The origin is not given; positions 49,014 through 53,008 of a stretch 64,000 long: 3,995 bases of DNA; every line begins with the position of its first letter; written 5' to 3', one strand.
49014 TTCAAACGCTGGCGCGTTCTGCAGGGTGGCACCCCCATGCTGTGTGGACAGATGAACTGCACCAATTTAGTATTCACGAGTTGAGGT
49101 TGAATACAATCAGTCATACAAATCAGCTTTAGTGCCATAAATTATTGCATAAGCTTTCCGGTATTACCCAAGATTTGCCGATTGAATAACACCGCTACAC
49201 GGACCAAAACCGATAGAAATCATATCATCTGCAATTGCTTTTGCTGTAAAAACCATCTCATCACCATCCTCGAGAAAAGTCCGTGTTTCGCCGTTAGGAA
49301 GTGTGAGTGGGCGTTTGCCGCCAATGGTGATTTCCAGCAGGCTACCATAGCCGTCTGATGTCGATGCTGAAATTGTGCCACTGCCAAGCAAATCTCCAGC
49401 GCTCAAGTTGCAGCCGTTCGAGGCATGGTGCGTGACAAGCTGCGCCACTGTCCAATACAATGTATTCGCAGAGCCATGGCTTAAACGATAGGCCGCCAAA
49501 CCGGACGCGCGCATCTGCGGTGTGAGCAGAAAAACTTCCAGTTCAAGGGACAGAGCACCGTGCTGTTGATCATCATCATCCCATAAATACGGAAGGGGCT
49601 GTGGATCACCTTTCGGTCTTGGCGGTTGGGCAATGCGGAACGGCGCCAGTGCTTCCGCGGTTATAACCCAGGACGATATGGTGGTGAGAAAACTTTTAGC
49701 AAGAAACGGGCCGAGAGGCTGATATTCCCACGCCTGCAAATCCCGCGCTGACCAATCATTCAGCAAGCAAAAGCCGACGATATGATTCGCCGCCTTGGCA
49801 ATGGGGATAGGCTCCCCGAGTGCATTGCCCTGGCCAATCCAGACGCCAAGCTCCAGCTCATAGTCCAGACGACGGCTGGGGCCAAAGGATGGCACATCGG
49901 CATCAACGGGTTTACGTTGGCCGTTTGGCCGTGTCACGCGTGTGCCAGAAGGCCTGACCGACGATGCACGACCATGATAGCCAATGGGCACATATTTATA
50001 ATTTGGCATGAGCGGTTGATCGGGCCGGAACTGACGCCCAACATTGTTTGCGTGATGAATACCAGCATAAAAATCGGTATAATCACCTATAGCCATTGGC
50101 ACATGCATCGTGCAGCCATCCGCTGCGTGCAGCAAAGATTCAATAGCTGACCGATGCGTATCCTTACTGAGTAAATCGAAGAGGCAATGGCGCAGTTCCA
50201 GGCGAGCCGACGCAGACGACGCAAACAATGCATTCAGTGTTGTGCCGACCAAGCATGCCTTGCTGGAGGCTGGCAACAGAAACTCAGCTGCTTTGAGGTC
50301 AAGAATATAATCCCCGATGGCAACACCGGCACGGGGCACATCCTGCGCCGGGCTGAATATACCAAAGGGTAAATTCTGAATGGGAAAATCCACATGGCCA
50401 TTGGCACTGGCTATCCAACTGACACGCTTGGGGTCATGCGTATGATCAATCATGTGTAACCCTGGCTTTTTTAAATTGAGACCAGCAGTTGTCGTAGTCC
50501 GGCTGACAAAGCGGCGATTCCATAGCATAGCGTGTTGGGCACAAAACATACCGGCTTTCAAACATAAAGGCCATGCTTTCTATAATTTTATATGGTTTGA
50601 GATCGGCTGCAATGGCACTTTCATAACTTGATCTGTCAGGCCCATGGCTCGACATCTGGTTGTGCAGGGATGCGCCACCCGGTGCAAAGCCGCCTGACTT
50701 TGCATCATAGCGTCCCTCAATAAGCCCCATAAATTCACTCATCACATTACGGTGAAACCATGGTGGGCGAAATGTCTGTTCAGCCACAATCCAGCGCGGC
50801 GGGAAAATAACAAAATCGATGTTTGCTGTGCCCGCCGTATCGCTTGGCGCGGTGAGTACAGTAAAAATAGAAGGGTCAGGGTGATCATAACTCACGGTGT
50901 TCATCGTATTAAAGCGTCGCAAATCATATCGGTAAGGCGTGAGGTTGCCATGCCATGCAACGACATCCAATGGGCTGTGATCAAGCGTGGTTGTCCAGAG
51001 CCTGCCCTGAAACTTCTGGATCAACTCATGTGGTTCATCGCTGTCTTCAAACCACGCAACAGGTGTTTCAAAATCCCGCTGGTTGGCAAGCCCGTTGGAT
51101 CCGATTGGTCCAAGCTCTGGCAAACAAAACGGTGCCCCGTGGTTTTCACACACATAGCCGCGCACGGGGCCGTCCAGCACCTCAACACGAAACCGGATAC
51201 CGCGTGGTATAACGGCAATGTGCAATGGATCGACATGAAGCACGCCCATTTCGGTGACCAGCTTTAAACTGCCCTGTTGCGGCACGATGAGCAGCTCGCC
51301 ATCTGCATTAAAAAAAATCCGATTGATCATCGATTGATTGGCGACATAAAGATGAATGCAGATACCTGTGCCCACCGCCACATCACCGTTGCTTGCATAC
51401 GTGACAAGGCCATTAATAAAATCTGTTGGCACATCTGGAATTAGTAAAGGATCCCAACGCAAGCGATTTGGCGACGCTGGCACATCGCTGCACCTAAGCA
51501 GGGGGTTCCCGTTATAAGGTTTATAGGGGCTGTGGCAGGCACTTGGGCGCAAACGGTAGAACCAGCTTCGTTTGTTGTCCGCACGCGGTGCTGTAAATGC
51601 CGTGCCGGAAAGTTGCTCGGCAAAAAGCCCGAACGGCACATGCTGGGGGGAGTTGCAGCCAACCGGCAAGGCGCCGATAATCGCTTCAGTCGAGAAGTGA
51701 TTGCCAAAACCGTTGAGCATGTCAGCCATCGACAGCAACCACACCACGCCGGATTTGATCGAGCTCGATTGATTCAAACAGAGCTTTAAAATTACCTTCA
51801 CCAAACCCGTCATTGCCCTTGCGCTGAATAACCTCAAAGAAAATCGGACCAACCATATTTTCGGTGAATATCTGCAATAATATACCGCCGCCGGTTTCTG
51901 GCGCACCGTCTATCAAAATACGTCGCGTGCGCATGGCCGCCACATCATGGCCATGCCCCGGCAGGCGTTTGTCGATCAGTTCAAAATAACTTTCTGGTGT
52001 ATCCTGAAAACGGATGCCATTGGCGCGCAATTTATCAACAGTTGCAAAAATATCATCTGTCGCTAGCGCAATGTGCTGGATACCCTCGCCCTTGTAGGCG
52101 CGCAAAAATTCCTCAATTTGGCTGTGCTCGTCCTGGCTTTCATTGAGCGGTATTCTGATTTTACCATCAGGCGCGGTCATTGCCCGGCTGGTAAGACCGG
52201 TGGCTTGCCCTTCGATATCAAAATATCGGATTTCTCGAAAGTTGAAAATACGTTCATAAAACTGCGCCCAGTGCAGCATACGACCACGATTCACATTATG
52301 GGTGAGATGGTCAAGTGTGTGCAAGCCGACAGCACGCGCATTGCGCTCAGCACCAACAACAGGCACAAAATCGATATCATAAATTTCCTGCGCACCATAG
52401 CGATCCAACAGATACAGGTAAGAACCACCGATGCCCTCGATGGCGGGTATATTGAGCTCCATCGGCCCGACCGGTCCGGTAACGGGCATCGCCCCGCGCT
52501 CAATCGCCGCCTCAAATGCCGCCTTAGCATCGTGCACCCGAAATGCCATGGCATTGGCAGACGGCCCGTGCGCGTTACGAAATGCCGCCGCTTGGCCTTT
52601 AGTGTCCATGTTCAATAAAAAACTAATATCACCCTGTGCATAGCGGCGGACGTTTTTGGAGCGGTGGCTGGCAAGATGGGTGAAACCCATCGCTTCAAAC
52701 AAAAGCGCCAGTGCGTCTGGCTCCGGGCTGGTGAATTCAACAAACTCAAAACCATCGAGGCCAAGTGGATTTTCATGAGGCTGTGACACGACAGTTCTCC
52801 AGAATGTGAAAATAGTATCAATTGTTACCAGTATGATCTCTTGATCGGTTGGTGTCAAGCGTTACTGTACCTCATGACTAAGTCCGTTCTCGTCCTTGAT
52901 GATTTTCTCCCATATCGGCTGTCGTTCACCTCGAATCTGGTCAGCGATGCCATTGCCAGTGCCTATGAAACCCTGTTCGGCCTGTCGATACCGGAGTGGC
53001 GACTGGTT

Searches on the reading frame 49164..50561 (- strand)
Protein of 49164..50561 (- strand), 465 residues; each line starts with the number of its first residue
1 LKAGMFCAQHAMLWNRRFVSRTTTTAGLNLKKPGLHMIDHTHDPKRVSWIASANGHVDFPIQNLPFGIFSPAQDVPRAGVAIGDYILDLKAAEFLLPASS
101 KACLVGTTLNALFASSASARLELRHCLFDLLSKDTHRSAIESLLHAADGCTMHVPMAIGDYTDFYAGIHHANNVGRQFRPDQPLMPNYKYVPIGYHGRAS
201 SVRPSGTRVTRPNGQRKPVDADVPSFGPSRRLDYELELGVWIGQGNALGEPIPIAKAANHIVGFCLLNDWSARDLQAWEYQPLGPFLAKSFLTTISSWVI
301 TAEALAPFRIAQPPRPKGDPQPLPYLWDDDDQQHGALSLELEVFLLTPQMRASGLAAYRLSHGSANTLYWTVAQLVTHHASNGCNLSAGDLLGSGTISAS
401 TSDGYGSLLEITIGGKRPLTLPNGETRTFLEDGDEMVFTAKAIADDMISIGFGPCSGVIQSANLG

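Call 31: search_protein_families(library=pfam, max_evalue=0.001, proteins=[window:49164-50561:-])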
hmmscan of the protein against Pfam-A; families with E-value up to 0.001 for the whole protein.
window:49164-50561:- (465 aa): 2 families
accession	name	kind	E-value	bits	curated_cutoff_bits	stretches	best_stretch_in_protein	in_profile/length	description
PF01557.24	FAA_hydrolase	-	1e-35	123.8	23.9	1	162-443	4-206/214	Fumarylacetoacetate (FAA) hydrolase C-terminal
PF09298.16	FAA_hydrolase_N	-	3.8e-18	66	25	1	62-155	1-105/105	Fumarylacetoacetase N-terminal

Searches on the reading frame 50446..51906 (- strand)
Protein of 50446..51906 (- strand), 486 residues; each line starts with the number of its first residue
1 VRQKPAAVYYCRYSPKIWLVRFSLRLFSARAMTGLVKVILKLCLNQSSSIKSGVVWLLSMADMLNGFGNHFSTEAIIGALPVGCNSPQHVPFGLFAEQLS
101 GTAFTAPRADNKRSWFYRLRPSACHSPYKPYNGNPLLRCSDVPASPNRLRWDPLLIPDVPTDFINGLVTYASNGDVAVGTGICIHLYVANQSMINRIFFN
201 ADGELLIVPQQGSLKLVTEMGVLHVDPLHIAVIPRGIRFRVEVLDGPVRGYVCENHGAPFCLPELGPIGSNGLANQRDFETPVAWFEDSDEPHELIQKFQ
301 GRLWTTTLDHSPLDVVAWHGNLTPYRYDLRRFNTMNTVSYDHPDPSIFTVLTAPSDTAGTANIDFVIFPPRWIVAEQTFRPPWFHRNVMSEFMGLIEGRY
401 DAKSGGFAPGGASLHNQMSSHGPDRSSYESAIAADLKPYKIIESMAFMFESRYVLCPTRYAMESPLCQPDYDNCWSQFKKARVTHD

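Call 31: search_protein_families(library=pfam, max_evalue=0.001, proteins=[window:50446-51906:-])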
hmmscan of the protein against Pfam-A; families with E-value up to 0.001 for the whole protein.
window:50446-51906:- (486 aa): 2 families
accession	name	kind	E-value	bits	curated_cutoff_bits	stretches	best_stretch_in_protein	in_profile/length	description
PF20510.4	HgmA_N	-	1.4e-123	412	20.2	1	64-329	3-273/273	Homogentisate 1,2-dioxygenase N-terminal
PF04209.19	HgmA_C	-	2.1e-77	258.6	21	1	330-480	1-151/153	Homogentisate 1,2-dioxygenase C-terminal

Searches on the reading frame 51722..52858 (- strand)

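Call 31: search_protein_families(library=pfam, max_evalue=0.001, proteins=[window:51722-52858:-])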
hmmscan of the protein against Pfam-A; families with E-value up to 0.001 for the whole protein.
window:51722-52858:- (378 aa): 4 families
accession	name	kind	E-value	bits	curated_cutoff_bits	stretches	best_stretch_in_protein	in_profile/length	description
PF14696.12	Glyoxalase_5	-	2.3e-55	187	27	1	28-164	1-138/139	Hydroxyphenylpyruvate dioxygenase, HPPD, N-terminal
PF00903.31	Glyoxalase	-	2.6e-17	63.8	20.6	1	182-291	2-102/121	Glyoxalase/Bleomycin resistance protein/Dioxygenase superfamily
PF13669.12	Glyoxalase_4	-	8.3e-12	45.8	27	1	199-286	15-95/109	Glyoxalase/Bleomycin resistance protein/Dioxygenase superfamily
PF13468.12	Glyoxalase_3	-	0.0002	21.9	25.1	0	249-283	70-101/176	Glyoxalase-like domain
